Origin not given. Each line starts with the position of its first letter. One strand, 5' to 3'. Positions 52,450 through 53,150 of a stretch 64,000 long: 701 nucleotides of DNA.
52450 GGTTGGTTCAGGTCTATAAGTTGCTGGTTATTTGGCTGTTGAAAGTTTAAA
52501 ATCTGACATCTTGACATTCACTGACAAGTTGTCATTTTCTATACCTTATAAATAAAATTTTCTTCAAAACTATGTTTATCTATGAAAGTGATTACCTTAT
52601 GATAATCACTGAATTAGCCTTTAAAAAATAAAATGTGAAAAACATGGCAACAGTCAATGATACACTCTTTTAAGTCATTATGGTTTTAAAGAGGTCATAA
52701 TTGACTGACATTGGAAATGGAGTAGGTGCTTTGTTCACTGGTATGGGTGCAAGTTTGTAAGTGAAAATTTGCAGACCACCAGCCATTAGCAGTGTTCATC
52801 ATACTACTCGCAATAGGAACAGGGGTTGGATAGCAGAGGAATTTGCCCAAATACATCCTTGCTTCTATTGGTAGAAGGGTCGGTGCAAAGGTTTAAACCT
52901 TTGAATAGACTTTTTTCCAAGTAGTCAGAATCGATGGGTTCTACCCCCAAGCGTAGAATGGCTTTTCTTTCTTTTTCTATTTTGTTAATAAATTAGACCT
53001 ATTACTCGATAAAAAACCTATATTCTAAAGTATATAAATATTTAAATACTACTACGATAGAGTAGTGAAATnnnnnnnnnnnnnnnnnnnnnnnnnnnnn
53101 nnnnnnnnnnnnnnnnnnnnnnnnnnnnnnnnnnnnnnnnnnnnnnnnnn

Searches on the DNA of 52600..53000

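Call 96: search_rna_families(source=window, start=52600, end=53000, threshold=evalue, max_evalue=5, show_alignments=1)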
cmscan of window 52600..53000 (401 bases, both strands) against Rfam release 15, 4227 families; matches with E-value up to 5: 1.
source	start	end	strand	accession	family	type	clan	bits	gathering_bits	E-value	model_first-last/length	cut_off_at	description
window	52873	52916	+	RF01061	mir-548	Gene; miRNA;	-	17.2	90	1.5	1-84/84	no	mir-548 microRNA precursor family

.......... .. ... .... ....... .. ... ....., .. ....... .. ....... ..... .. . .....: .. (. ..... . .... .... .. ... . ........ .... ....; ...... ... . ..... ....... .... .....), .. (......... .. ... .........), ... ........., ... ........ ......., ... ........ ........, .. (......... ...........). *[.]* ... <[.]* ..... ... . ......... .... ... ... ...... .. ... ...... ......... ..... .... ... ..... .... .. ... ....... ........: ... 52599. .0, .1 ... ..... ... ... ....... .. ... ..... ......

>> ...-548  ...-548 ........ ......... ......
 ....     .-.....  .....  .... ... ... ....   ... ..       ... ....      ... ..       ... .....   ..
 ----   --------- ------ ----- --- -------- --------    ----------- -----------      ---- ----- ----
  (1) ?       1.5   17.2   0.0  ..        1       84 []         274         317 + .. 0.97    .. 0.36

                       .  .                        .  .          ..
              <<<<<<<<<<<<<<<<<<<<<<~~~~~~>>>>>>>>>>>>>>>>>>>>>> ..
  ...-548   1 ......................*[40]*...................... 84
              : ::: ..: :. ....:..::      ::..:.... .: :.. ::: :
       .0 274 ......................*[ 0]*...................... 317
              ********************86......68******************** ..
